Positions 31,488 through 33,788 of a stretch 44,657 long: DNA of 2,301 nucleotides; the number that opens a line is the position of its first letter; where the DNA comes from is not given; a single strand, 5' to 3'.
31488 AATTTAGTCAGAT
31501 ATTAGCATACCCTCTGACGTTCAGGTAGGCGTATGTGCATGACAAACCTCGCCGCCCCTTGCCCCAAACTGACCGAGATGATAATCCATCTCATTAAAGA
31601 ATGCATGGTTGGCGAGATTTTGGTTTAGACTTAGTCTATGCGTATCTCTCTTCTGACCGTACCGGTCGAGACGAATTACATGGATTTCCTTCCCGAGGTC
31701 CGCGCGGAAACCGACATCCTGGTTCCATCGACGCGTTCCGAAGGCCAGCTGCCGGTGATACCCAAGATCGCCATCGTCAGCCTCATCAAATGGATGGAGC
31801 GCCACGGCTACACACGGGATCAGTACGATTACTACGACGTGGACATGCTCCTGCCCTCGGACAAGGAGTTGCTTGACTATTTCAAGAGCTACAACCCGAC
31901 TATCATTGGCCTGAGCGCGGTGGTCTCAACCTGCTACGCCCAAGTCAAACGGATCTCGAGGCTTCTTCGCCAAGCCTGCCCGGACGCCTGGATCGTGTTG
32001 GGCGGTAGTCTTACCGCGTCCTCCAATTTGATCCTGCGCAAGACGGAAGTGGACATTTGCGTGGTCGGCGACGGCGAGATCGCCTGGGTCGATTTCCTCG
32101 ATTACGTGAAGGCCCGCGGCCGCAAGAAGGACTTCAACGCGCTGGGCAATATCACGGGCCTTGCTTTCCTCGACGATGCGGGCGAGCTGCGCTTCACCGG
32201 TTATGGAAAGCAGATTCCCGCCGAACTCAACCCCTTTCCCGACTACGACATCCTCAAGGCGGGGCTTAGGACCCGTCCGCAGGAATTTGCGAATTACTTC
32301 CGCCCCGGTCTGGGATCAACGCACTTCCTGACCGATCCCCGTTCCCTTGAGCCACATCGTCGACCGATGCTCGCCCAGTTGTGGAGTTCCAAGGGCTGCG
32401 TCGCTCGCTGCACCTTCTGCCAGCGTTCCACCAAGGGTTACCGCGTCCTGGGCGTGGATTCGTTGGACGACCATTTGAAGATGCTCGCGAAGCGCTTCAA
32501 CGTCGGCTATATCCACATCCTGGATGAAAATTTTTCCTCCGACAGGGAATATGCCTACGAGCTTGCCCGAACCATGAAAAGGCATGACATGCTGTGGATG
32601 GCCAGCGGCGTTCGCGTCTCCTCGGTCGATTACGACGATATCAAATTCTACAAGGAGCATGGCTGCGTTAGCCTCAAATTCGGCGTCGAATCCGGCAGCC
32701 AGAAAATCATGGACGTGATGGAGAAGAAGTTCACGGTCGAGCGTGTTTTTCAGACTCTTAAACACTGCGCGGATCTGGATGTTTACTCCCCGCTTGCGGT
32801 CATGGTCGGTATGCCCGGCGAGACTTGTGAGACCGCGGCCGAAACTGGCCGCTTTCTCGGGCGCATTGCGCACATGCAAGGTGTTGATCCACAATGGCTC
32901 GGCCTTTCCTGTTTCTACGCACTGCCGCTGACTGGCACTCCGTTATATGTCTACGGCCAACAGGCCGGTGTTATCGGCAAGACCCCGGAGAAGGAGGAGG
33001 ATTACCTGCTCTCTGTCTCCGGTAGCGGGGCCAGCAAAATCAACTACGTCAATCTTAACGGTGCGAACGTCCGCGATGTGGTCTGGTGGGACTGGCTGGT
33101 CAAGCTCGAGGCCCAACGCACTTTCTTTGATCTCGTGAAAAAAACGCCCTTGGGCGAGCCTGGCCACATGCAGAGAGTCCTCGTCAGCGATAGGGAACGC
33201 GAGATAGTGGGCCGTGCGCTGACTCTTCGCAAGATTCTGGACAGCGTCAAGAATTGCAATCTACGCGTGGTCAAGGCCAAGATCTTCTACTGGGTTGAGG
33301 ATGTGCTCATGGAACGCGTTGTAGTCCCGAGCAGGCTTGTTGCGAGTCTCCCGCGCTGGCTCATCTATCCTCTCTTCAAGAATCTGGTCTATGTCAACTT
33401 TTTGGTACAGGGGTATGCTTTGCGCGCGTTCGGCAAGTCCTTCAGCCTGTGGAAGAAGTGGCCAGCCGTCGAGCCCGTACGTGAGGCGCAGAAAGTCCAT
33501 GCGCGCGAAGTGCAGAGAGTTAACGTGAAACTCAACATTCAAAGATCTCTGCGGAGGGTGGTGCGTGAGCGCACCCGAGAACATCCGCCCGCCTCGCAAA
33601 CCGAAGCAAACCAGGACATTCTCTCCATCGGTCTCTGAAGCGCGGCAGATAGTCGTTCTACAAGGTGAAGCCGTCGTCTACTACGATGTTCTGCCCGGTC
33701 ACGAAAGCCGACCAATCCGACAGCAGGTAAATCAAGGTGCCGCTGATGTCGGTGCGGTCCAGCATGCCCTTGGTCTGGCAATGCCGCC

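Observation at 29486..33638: Divergently transcribed paralogous ~650-aa B12-radical SAM enzymes sharing a hydrophobic tail and a conserved extreme C-terminus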

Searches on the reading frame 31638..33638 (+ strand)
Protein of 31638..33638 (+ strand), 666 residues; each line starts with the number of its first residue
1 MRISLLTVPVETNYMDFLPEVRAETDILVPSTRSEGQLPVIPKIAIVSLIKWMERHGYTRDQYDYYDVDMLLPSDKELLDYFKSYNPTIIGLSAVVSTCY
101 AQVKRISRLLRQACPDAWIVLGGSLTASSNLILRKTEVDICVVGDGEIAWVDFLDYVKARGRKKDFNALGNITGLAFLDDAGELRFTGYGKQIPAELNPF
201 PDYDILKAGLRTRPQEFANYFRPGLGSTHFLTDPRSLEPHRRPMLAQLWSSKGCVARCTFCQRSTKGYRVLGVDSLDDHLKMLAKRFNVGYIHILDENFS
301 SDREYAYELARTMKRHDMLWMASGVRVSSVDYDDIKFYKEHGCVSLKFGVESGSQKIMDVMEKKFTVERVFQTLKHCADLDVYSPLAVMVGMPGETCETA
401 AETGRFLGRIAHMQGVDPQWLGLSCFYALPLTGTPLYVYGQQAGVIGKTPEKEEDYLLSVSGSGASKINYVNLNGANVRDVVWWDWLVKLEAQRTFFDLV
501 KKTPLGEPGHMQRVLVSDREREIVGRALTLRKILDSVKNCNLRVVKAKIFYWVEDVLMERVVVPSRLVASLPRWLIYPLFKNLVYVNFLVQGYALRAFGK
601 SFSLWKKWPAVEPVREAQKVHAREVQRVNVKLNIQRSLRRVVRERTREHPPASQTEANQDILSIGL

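Call 4: search_protein_families(library=pfam, proteins=[window:31638-33638:+], max_evalue=0.01)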
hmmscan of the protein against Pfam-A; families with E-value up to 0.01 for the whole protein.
window:31638-33638:+ (666 aa): 2 families
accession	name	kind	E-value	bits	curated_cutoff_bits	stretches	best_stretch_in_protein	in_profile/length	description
PF04055.27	Radical_SAM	-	1.5e-18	68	29.5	1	251-407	4-166/166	Radical SAM superfamily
PF02310.24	B12-binding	-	5.7e-12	46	32.1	1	42-150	13-117/121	B12 binding domain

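Call 5: search_protein_families(library=ncbifam, proteins=[window:31638-33638:+], max_evalue=0.01)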
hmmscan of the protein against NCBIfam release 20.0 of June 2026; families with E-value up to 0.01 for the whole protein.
window:31638-33638:+ (666 aa): 19 families
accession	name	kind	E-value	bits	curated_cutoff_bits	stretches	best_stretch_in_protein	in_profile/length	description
TIGR04479.1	bcpD_PhpK_rSAM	subfamily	2.4e-28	98.8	600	2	244-409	240-408/504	PhpK family radical SAM P-methyltransferase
TIGR03471.1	HpnJ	equivalog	1.1e-26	93.8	577.6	1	171-482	144-425/472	hopanoid biosynthesis associated radical SAM protein HpnJ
TIGR04072.2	rSAM_ladder_B12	equivalog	9.8e-22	77.2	360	2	245-411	180-350/443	lipid biosynthesis B12-binding/radical SAM protein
NF050148.1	rSAM_ApyD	equivalog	1e-21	77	750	1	250-413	204-369/645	RiPP biosynthesis radical SAM protein ApyD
TIGR02026.1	BchE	equivalog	9.6e-21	74.2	481.35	2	251-406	200-361/497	magnesium-protoporphyrin IX monomethyl ester anaerobic oxidative cyclase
TIGR04385.1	B12_rSAM_cofa1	equivalog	3.5e-20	72.6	450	1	251-414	201-368/438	B12 lower ligand biosynthesis radical SAM protein BzaD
TIGR03975.1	rSAM_ocin_1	subfamily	5.7e-18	64.7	281.85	1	83-415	125-435/606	RiPP maturation radical SAM C-methyltransferase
NF038361.1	rSAM_Sden_1168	equivalog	1.4e-17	63.5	575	1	74-408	128-449/560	Sden_1168 family B12-binding radical SAM P-methyltransferase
TIGR04013.1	B12_SAM_MJ_1487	hypoth_equivalog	6.7e-15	54.8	251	1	344-437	267-354/382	TIGR04013 family B12-binding domain/radical SAM domain-containing protein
TIGR04014.1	B12_SAM_MJ_0865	equivalog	1.3e-13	50.6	360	1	252-407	167-333/434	methyl-coenzyme M reductase glutamine C-methyltransferase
NF033712.0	B12_rSAM_KedN5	subfamily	3.9e-11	41.9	700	1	81-187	57-161/624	KedN5 family methylcobalamin-dependent radical SAM C-methyltransferase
TIGR04295.1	B12_rSAM_oligo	hypoth_equivalog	1.4e-10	40.5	400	1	246-367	201-318/422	TIGR04295 family B12-binding domain-containing radical SAM protein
TIGR03960.1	rSAM_fuse_unch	hypoth_equivalog_domain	1.2e-06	27.4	462.3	1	252-402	260-416/605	TIGR03960 family B12-binding radical SAM protein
TIGR01579.1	MiaB-like-C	equivalog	2.1e-06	27.2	357.05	1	89-410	38-318/416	tRNA (N(6)-L-threonylcarbamoyladenosine(37)-C(2))-methylthiotransferase MtaB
TIGR04367.1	HpnR_B12_rSAM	equivalog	2.5e-06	26.3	650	0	68-161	42-138/490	hopanoid C-3 methylase HpnR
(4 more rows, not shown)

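Call 9: find_homologous_proteins(query=window:31638-33638:+, max_evalue=1e-10)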
Query window:31638-33638:+ (666 aa): 1182 proteins with E <= 1e-10 among 8000 candidates; the best 120 are listed.
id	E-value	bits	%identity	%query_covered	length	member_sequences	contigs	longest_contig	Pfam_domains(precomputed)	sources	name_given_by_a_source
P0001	0.0e+0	1169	74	100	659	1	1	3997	PF04055.28,PF02310.25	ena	-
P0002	0.0e+0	1117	72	100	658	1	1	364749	PF04055.28,PF02310.25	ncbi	-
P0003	0.0e+0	1109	70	100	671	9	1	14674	PF04055.28,PF02310.25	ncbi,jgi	jgi:anaerobic magnesium-protoporphyrin IX monomethyl ester cyclase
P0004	0.0e+0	1094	72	100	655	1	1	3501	PF04055.28,PF02310.25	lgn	-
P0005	0.0e+0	1089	68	100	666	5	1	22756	PF04055.28,PF02310.25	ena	-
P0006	0.0e+0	1089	71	100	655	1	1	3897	PF04055.28,PF02310.25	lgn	-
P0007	0.0e+0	1088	70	100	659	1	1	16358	PF04055.28,PF02310.25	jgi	-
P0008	0.0e+0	1075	69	100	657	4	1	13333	PF04055.28,PF02310.25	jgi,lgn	jgi:anaerobic magnesium-protoporphyrin IX monomethyl ester cyclase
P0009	0.0e+0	1057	70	100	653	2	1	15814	PF04055.28,PF02310.25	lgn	-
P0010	0.0e+0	1057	69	100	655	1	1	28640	PF04055.28,PF02310.25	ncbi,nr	ncbi:MAG: B12-binding domain-containing radical SAM protein [Elusimicrobia bacterium]|nr:B12-binding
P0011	0.0e+0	1054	70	100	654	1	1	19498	PF04055.28,PF02310.25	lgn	-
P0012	0.0e+0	1036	68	100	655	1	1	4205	PF04055.28,PF02310.25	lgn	-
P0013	0.0e+0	1027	68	100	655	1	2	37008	PF04055.28,PF02310.25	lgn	-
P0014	0.0e+0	1021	67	100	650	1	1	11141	PF04055.28,PF02310.25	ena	-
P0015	0.0e+0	1018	68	100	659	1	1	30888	PF04055.28,PF02310.25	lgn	-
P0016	0.0e+0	1017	66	100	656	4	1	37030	PF04055.28,PF02310.25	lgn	-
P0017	0.0e+0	1010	68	97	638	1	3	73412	PF04055.28,PF02310.25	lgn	-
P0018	2.2e-298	1009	66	100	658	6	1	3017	PF04055.28,PF02310.25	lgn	-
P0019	8.2e-296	1001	67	100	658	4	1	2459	PF04055.28,PF02310.25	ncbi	-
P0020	1.1e-293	994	65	100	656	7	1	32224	PF04055.28,PF02310.25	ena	-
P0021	9.2e-292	987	64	100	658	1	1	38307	PF04055.28,PF02310.25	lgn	-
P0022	2.2e-290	983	66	100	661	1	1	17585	PF04055.28,PF02310.25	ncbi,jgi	jgi:radical SAM superfamily enzyme YgiQ (UPF0313 family)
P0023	2.0e-288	976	64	100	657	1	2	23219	PF04055.28,PF02310.25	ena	-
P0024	3.5e-283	959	62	100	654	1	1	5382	PF04055.28,PF02310.25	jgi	-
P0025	5.2e-280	949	65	94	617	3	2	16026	PF04055.28,PF02310.25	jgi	jgi:radical SAM superfamily enzyme YgiQ (UPF0313 family)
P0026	6.0e-279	945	62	100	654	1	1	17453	PF04055.28,PF02310.25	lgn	-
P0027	2.0e-277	940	61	100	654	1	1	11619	PF04055.28,PF02310.25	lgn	-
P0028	2.8e-277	940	63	100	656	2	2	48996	PF04055.28,PF02310.25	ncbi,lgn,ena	-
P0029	2.0e-273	927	61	100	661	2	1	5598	PF04055.28,PF02310.25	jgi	-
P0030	2.0e-271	920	60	100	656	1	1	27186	PF04055.28,PF02310.25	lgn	-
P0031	9.3e-270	915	60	100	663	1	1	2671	PF04055.28,PF02310.25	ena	-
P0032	1.7e-266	904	60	100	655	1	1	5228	PF04055.28,PF02310.25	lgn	-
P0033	6.0e-266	902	63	94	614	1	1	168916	PF04055.28,PF02310.25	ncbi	-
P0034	6.2e-265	899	59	100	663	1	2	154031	PF04055.28,PF02310.25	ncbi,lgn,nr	ncbi:MAG: B12-binding domain-containing radical SAM protein [Elusimicrobia bacterium]|nr:B12-binding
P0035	3.0e-263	893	59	100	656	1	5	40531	PF04055.28,PF02310.25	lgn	-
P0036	1.6e-261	887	59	100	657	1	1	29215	PF04055.28,PF02310.25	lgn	-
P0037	5.5e-258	876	58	100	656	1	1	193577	PF04055.28,PF02310.25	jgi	jgi:radical SAM superfamily enzyme YgiQ (UPF0313 family)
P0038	9.3e-258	875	57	100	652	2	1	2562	PF04055.28,PF02310.25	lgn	-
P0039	3.4e-253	860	57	100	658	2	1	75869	PF04055.28,PF02310.25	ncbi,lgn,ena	-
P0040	1.5e-250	851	58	100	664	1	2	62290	PF04055.28,PF02310.25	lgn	-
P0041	4.1e-250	850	57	100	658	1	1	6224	PF04055.28,PF02310.25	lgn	-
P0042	9.7e-246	835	58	100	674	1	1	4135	PF04055.28,PF02310.25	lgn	-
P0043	1.7e-243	828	56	100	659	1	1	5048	PF04055.28,PF02310.25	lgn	-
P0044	2.2e-242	824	56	100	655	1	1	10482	PF04055.28,PF02310.25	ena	-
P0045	1.1e-239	815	55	100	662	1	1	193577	PF04055.28,PF02310.25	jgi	jgi:radical SAM superfamily enzyme YgiQ (UPF0313 family)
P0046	3.1e-225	768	52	100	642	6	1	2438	PF04055.28,PF02310.25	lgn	-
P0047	3.7e-221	754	51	100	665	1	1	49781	PF04055.28,PF02310.25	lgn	-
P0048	7.4e-220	750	49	100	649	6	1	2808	PF04055.28,PF02310.25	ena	-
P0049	2.1e-217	742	51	100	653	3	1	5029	PF04055.28,PF02310.25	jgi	-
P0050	5.5e-212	724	50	100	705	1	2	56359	PF04055.28,PF02310.25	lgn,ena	-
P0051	9.7e-212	723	51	100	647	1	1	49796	PF04055.28,PF02310.25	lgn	-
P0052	2.6e-210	718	48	100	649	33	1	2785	PF04055.28,PF02310.25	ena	-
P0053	3.8e-210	718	50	100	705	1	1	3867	PF04055.28,PF02310.25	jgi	jgi:radical SAM superfamily enzyme YgiQ (UPF0313 family)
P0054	8.3e-210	717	51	94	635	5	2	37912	PF04055.28,PF02310.25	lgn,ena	-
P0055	7.9e-209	713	50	96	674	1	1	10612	PF04055.28,PF02310.25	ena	-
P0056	9.7e-206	703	52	92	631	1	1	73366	PF04055.28,PF02310.25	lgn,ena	-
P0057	2.8e-201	688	49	100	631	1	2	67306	PF04055.28,PF02310.25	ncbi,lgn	-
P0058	8.1e-201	687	50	95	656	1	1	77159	PF04055.28,PF02310.25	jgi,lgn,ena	-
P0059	1.6e-200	686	50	94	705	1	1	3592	PF04055.28,PF02310.25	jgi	jgi:anaerobic magnesium-protoporphyrin IX monomethyl ester cyclase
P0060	3.1e-200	685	47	100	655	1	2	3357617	PF04055.28,PF02310.25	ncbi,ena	-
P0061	2.4e-199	682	49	95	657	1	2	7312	PF04055.28,PF02310.25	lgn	-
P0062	1.1e-198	680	49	94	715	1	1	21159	PF04055.28,PF02310.25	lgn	-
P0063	1.3e-198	680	49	94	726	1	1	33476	PF04055.28,PF02310.25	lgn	-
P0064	1.7e-198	679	49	94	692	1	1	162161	PF04055.28,PF02310.25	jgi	jgi:radical SAM superfamily enzyme YgiQ (UPF0313 family)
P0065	1.9e-198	679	58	76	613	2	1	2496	PF04055.28,PF02310.25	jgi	-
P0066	2.3e-198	679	48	96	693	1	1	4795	PF04055.28,PF02310.25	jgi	jgi:anaerobic magnesium-protoporphyrin IX monomethyl ester cyclase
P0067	5.9e-198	677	51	93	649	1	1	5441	PF04055.28,PF02310.25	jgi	-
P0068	2.5e-197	675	47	95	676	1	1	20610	PF04055.28,PF02310.25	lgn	-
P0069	3.7e-197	675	47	95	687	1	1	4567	PF04055.28,PF02310.25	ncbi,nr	ncbi:MAG: B12-binding domain-containing radical SAM protein [Deltaproteobacteria bacterium]|nr:B12-b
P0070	4.2e-196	671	47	100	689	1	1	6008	PF04055.28,PF02310.25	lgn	-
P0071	8.4e-196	670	48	100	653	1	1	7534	PF04055.28,PF02310.25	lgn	-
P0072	3.5e-195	668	48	94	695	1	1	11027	PF04055.28,PF02310.25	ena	-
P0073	4.9e-195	668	47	100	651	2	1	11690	PF04055.28,PF02310.25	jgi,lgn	-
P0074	8.0e-195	667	48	95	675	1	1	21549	PF04055.28,PF02310.25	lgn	-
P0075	1.2e-194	667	48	100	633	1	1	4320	PF04055.28,PF02310.25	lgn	-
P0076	4.3e-194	665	47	95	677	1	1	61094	PF04055.28,PF02310.25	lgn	-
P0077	4.3e-190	651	47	96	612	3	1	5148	PF04055.28,PF02310.25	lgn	-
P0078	5.4e-190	651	47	100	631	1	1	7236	PF04055.28,PF02310.25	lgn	-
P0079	1.5e-189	650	48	96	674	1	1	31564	PF04055.28,PF02310.25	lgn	-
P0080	5.2e-189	648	47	100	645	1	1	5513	PF04055.28,PF02310.25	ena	-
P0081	6.2e-189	648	47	96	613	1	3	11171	PF04055.28,PF02310.25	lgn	-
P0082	9.1e-189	647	48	96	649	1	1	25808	PF04055.28,PF02310.25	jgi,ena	-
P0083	2.5e-188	646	50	89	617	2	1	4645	PF04055.28,PF02310.25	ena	-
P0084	4.9e-188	645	47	96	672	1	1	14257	PF04055.28,PF02310.25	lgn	-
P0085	6.7e-188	644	50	89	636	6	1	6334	PF04055.28,PF02310.25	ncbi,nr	ncbi:MAG TPA: radical SAM protein [Sedimentisphaerales bacterium]|nr:radical SAM protein [Sedimentis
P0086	1.2e-187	643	47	96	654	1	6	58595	PF04055.28,PF02310.25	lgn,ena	-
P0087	1.6e-187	643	47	92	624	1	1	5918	PF04055.28,PF02310.25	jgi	jgi:anaerobic magnesium-protoporphyrin IX monomethyl ester cyclase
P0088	3.7e-187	642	50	89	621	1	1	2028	PF04055.28,PF02310.25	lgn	-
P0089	4.1e-187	642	48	100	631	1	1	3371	PF04055.28,PF02310.25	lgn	-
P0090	6.8e-187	641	46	100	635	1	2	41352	PF04055.28,PF02310.25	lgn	-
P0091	8.0e-187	641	48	100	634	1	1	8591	PF04055.28,PF02310.25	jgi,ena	jgi:radical SAM superfamily enzyme YgiQ (UPF0313 family)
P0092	8.5e-187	641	45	95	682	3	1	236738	PF04055.28,PF02310.25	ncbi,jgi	jgi:anaerobic magnesium-protoporphyrin IX monomethyl ester cyclase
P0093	7.8e-186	637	46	96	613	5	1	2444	PF04055.28,PF02310.25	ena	-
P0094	1.4e-185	637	48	90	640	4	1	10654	PF04055.28,PF02310.25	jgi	-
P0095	2.7e-185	636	48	100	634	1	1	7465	PF04055.28,PF02310.25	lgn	-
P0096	4.6e-185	635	45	100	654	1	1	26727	PF04055.28,PF02310.25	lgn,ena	-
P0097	2.7e-184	632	47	100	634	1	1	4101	PF04055.28,PF02310.25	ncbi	-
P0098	5.5e-184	631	49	89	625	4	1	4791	PF04055.28,PF02310.25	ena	-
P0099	6.5e-184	631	46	100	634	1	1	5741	PF04055.28,PF02310.25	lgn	-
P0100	1.1e-183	630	45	96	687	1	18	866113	PF04055.28,PF02310.25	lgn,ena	-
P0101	1.1e-183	630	47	100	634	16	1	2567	PF04055.28,PF02310.25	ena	-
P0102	2.4e-183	629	48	89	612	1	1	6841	PF04055.28,PF02310.25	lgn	-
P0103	2.6e-183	629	45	100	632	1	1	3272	PF04055.28,PF02310.25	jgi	jgi:anaerobic magnesium-protoporphyrin IX monomethyl ester cyclase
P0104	2.7e-183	629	47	91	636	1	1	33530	PF04055.28,PF02310.25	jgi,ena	-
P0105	3.0e-183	629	45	96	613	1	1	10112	PF04055.28,PF02310.25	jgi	jgi:anaerobic magnesium-protoporphyrin IX monomethyl ester cyclase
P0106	3.0e-183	629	45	96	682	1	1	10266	PF04055.28,PF02310.25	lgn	-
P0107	3.2e-183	629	48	100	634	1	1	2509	PF04055.28,PF02310.25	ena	-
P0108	3.3e-183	629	46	96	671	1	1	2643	PF04055.28,PF02310.25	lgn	-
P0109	2.3e-182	626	48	89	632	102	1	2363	PF04055.28,PF02310.25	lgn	-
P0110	5.2e-182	625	49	89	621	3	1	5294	PF04055.28,PF02310.25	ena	-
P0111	1.9e-181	623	49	89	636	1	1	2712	PF04055.28,PF02310.25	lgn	-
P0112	1.8e-180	620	50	84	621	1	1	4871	PF04055.28,PF02310.25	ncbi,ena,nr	ncbi:MAG: B12-binding domain-containing radical SAM protein [Nitrospinae bacterium]|nr:B12-binding d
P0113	1.1e-179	617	47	89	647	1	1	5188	PF04055.28,PF02310.25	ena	-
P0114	3.0e-178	612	48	89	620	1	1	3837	PF04055.28,PF02310.25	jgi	jgi:anaerobic magnesium-protoporphyrin IX monomethyl ester cyclase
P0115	2.8e-177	609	46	100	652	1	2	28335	PF04055.28,PF02310.25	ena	-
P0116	3.8e-177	609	47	89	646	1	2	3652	PF04055.28,PF02310.25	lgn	-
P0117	1.3e-176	607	48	89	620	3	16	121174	PF04055.28,PF02310.25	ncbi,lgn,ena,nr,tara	ncbi:MAG: hypothetical protein CMH70_00355 [Nitrosomonadaceae bacterium]|nr:hypothetical protein [Ni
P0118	4.1e-176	605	44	100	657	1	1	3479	PF04055.28,PF02310.25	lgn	-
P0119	5.6e-176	605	47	89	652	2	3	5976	PF04055.28,PF02310.25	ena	-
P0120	2.1e-175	603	44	100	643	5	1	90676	PF04055.28,PF02310.25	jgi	jgi:radical SAM superfamily enzyme YgiQ (UPF0313 family)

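Call 13: find_encoding_contigs(protein=P0037, flank=10000, max_places=3)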
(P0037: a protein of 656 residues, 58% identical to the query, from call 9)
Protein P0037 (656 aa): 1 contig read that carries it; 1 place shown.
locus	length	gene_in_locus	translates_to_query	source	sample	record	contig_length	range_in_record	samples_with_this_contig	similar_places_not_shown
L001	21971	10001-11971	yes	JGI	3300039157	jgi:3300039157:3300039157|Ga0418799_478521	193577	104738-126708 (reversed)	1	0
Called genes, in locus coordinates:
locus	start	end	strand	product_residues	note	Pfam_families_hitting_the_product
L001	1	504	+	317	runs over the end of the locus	PF02779:Transket_pyr, PF02780:Transketolase_C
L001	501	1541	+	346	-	PF08240:ADH_N, PF16912:Glu_dehyd_C (weak), PF00107:ADH_zinc_N, PF13602:ADH_zinc_N_2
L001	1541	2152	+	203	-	-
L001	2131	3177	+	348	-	PF01636:APH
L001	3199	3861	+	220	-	PF01209:Ubie_methyltran, PF13489:Methyltransf_23, PF03141:Methyltransf_29 (weak), PF05175:MTS (weak), PF13847:Methyltransf_31, PF08241:Methyltransf_11, PF08242:Methyltransf_12, PF13649:Methyltransf_25, +1 more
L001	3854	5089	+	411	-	PF08421:Methyltransf_13, PF13489:Methyltransf_23, PF08484:Methyltransf_14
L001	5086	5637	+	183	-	PF19480:DUF6016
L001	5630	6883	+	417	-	PF08421:Methyltransf_13, PF13489:Methyltransf_23, PF08242:Methyltransf_12 (weak), PF08484:Methyltransf_14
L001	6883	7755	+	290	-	PF01370:Epimerase, PF04321:RmlD_sub_bind, PF02719:Polysacc_synt_2 (weak), PF16363:GDP_Man_Dehyd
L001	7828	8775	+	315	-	PF00676:E1_dh, PF02775:TPP_enzyme_C (weak)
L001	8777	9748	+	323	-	PF02779:Transket_pyr, PF02780:Transketolase_C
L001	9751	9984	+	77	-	PF00364:Biotin_lipoyl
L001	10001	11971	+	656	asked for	PF02310:B12-binding, PF04055:Radical_SAM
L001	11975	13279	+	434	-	-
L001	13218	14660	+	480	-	-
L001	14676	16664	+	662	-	PF02310:B12-binding, PF04055:Radical_SAM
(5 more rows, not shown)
